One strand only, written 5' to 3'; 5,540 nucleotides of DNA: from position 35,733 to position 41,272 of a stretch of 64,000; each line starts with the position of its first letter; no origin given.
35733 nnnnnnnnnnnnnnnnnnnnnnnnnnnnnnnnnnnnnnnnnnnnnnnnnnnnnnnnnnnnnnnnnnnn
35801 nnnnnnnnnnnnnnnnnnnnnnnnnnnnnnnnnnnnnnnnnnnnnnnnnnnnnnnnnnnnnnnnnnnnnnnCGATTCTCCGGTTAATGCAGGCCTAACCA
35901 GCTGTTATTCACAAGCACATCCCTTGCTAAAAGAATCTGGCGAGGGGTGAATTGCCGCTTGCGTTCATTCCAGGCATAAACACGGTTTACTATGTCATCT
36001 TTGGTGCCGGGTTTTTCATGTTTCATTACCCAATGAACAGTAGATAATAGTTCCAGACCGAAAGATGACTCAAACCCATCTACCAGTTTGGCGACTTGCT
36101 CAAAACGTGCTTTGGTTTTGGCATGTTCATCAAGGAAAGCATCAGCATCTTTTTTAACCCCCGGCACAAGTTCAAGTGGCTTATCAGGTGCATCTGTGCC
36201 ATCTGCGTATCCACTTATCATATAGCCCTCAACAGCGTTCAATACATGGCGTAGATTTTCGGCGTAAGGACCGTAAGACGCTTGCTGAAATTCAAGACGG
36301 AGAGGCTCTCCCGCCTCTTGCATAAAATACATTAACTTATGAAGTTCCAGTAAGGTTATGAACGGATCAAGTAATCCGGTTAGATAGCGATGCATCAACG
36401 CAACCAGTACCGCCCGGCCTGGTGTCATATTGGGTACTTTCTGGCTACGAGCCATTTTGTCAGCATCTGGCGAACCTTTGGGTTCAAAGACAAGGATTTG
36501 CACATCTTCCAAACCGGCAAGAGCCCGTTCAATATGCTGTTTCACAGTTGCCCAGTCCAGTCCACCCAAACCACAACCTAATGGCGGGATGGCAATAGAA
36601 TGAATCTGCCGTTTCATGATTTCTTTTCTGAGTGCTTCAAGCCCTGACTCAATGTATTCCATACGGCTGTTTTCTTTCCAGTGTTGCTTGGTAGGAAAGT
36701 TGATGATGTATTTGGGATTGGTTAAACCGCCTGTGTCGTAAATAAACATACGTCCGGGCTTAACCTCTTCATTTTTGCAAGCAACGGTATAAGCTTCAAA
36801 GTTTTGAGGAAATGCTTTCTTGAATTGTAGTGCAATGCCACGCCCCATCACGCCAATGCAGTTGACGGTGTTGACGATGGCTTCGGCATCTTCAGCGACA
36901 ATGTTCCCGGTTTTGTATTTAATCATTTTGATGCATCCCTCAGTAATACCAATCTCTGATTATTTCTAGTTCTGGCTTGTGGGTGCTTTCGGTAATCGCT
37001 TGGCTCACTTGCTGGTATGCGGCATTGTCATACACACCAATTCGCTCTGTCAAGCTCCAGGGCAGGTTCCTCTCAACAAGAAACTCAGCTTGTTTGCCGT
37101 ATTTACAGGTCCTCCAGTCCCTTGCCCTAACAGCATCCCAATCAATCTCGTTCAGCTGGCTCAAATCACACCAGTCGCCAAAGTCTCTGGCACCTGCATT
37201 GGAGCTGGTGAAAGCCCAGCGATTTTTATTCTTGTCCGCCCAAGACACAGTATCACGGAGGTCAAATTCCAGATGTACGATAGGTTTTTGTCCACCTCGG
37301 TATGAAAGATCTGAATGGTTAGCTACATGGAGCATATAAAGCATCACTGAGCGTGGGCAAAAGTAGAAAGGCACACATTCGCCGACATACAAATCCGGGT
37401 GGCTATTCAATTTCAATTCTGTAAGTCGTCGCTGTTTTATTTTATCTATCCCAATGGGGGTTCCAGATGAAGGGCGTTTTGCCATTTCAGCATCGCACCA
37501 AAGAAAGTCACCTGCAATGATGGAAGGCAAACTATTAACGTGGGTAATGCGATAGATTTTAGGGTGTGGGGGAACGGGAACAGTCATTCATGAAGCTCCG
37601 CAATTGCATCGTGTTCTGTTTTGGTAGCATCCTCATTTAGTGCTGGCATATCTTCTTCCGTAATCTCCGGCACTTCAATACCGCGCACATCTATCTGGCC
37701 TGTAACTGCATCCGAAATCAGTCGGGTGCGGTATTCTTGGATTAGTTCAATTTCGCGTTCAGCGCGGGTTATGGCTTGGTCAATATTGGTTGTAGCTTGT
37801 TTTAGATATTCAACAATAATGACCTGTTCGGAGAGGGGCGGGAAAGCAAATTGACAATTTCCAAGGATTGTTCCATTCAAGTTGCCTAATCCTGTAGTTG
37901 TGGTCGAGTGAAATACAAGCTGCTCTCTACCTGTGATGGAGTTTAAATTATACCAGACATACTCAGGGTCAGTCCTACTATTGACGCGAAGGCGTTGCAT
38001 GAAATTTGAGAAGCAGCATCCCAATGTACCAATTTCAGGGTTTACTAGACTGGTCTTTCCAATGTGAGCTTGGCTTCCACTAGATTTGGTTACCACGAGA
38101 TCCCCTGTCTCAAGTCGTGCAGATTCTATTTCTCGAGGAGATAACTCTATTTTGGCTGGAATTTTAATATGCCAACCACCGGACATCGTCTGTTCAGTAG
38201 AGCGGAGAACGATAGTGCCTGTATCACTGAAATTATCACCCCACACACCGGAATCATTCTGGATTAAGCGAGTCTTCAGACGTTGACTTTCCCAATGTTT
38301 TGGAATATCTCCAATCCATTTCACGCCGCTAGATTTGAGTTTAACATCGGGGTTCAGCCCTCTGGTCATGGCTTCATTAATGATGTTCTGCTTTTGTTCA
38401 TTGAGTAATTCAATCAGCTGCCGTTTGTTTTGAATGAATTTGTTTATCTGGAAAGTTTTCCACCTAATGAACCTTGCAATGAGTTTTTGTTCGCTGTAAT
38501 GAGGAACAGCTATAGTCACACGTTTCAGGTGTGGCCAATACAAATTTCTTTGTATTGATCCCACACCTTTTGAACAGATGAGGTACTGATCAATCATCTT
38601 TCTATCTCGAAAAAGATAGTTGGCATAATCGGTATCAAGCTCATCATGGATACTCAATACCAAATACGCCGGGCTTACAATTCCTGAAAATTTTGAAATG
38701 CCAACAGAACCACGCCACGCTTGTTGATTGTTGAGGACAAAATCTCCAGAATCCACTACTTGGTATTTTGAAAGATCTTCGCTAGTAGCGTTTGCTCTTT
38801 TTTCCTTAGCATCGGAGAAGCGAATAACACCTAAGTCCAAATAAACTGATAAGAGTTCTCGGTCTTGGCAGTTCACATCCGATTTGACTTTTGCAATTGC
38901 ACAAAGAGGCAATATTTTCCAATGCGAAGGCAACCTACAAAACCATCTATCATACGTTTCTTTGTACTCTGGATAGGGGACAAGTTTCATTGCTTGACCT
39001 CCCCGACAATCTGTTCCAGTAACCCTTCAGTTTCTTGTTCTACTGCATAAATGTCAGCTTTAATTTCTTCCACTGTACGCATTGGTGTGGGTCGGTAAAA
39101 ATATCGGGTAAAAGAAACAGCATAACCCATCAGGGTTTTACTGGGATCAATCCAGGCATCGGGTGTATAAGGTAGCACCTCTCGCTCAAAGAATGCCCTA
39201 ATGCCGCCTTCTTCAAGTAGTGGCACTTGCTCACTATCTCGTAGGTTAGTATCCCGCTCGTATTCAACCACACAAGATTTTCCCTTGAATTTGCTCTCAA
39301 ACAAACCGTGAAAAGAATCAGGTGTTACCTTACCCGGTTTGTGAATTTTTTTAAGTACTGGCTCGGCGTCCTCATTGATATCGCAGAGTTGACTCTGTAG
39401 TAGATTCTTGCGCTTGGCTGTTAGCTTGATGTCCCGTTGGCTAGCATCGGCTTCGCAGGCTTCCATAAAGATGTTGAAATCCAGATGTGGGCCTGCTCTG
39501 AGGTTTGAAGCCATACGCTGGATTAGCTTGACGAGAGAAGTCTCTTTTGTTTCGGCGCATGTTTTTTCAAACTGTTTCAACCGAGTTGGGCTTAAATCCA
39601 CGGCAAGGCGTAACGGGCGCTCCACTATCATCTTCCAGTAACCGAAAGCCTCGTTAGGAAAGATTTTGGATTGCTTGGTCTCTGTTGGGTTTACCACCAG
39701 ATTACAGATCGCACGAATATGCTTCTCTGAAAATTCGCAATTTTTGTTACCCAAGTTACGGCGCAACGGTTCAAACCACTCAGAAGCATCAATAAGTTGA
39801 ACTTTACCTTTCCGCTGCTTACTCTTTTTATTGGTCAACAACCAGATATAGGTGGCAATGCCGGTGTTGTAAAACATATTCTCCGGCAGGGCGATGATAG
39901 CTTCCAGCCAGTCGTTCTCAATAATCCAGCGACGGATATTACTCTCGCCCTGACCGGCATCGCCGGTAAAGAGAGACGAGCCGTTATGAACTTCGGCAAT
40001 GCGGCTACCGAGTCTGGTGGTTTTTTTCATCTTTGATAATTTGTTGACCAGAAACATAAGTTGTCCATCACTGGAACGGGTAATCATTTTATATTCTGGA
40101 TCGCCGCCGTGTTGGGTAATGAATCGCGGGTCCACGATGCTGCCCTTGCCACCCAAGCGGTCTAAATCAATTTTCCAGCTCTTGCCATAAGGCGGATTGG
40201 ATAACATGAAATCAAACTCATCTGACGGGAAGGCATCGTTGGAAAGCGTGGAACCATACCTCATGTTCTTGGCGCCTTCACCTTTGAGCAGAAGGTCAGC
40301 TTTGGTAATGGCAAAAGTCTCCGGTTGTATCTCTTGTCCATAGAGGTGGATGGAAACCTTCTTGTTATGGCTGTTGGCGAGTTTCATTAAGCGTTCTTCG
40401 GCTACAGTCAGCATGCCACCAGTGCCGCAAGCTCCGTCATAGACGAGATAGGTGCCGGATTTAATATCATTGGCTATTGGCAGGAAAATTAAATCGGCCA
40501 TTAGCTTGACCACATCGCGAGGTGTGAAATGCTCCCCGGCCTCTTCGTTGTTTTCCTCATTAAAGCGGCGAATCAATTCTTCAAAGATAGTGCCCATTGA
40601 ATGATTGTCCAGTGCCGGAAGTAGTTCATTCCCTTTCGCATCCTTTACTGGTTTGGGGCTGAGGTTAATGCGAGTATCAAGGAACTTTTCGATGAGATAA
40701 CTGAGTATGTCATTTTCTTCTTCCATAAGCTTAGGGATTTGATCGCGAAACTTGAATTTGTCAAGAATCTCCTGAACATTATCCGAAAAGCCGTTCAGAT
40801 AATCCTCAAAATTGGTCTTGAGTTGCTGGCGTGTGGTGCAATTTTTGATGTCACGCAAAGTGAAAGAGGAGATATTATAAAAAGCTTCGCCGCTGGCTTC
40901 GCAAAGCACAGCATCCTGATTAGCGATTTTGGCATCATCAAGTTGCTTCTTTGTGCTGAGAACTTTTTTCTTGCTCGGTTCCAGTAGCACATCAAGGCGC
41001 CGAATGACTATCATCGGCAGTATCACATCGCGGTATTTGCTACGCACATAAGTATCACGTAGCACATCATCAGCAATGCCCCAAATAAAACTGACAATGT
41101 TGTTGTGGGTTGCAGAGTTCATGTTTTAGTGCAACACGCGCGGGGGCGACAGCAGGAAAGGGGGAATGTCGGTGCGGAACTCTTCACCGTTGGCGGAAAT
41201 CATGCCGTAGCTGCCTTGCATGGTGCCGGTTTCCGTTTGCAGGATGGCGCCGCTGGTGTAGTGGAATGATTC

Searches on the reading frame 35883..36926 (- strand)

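Call 7: search_protein_families(library=pfam, proteins=[window:35883-36926:-], max_evalue=0.001)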
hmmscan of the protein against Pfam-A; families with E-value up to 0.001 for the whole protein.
window:35883-36926:- (347 aa): 1 family
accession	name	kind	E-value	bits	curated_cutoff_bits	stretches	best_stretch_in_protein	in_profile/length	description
PF01661.27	Macro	-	3.9e-26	91.8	22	1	18-130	1-116/118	Macro domain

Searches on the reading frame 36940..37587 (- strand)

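Call 7: search_protein_families(library=pfam, proteins=[window:36940-37587:-], max_evalue=0.001)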
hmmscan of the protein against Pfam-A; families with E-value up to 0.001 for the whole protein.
window:36940-37587:- (215 aa): 1 family
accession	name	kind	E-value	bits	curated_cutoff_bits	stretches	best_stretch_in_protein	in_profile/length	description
PF14487.12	DarT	-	2.1e-58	197.8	22.5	1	12-215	1-201/201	ssDNA thymidine ADP-ribosyltransferase, DarT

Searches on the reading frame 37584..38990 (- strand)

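Call 7: search_protein_families(library=pfam, proteins=[window:37584-38990:-], max_evalue=0.001)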
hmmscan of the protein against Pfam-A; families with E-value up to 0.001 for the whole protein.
window:37584-38990:- (468 aa): 1 family
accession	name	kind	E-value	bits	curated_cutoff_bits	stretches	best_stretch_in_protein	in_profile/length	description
PF01420.25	Methylase_S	-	2.3e-13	51.1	22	2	282-404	46-156/168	Type I restriction modification DNA specificity domain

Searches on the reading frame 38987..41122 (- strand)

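Call 7: search_protein_families(library=pfam, proteins=[window:38987-41122:-], max_evalue=0.001)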
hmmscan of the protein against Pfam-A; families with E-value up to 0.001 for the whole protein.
window:38987-41122:- (711 aa): 2 families
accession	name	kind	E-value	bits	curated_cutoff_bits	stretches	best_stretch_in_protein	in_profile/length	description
PF02384.22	N6_Mtase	-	2.9e-53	181.7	20.4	1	173-480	3-276/311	N-6 DNA Methylase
PF12161.14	HsdM_N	-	4.3e-22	79.6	24.5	1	10-147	2-135/135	HsdM N-terminal domain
